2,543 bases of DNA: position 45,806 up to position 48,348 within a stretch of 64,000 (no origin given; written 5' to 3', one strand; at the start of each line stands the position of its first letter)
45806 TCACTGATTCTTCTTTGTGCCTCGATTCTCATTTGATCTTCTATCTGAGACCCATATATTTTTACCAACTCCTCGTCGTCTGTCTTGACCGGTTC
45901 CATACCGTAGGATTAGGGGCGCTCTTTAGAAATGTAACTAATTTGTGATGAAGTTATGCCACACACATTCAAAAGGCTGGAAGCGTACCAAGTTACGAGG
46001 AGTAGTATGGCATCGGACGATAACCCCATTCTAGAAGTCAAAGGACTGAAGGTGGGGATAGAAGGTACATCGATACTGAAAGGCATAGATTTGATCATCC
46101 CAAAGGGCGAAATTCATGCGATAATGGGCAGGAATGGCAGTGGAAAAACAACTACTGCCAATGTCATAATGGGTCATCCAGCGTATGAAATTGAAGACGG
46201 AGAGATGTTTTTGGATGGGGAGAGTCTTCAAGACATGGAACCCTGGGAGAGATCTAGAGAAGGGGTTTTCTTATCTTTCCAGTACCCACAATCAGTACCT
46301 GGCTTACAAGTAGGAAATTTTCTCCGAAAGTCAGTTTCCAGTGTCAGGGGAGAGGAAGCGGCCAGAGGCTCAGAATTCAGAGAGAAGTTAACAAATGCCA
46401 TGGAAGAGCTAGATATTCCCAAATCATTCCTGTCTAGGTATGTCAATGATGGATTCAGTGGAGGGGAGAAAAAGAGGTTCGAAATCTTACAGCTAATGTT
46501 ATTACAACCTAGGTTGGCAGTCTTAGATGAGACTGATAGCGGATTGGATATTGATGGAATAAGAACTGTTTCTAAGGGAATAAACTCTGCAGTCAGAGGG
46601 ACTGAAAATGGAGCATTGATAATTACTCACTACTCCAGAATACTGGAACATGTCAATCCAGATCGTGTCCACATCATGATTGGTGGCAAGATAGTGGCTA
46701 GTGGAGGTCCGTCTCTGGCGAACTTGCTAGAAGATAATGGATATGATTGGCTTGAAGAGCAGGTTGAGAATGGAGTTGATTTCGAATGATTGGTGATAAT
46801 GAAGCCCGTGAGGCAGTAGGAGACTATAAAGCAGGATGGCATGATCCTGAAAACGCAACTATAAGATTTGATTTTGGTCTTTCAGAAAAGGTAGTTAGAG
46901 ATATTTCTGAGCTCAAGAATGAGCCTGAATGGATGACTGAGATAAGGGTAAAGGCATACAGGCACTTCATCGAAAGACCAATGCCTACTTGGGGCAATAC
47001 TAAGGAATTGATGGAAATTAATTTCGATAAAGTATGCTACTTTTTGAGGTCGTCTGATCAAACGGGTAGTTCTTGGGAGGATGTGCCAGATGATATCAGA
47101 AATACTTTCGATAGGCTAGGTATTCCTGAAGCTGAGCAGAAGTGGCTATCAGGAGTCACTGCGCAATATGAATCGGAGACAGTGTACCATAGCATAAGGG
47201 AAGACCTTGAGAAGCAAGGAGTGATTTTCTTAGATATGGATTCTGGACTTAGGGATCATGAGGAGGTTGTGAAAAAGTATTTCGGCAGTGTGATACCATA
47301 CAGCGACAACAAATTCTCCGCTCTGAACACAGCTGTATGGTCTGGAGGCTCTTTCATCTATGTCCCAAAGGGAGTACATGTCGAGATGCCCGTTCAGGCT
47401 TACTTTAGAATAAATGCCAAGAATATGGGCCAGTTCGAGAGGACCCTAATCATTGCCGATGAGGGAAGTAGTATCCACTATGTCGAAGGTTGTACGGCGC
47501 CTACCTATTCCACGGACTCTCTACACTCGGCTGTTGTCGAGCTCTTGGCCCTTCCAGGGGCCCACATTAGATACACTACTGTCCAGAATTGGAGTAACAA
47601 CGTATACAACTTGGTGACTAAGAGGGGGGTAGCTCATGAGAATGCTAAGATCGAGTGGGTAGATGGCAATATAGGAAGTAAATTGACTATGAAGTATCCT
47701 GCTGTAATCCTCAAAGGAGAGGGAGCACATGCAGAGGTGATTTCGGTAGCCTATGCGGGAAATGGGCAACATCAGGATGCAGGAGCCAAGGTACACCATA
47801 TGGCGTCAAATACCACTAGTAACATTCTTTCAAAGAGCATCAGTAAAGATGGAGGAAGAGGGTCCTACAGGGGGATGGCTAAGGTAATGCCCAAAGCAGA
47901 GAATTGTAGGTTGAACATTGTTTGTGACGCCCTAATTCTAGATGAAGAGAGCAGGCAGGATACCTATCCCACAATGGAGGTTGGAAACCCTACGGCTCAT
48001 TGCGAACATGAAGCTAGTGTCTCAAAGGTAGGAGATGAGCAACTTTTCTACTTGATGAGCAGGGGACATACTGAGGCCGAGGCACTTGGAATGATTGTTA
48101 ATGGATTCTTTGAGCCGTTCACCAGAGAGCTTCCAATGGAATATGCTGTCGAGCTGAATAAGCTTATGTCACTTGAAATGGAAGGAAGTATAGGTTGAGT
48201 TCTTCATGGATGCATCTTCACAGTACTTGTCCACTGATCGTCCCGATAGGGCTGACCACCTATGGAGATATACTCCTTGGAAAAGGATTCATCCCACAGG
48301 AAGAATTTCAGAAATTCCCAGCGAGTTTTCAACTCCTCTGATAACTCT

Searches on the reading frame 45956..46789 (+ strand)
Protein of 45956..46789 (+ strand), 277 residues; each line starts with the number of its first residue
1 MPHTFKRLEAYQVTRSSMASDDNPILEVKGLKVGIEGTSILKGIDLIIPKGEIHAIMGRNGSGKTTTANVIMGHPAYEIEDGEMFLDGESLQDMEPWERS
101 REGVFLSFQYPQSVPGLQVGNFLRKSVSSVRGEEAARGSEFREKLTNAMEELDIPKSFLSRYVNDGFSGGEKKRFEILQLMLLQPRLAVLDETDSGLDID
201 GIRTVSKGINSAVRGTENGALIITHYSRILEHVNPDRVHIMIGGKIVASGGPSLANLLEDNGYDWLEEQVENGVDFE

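Call 80: search_protein_families(library=pfam, proteins=[window:45956-46789:+], max_evalue=0.00001)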
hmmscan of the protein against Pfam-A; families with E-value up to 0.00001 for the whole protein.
window:45956-46789:+ (277 aa): 1 family
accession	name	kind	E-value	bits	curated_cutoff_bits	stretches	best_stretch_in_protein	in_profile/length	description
PF00005.33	ABC_tran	-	9.6e-24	85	25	1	41-193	1-135/137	ABC transporter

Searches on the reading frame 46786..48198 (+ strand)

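Call 80: search_protein_families(library=pfam, proteins=[window:46786-48198:+], max_evalue=0.00001)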
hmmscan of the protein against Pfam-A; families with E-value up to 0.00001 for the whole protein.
window:46786-48198:+ (470 aa): 2 families
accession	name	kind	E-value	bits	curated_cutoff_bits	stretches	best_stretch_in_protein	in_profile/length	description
PF01458.23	SUFBD_core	-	4.1e-83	278.8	27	1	207-441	1-232/232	SUF system FeS cluster assembly, SufBD core domain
PF19295.5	SufBD_N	-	3.7e-11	43.4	23.5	1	143-204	110-171/172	SufBD protein N-terminal region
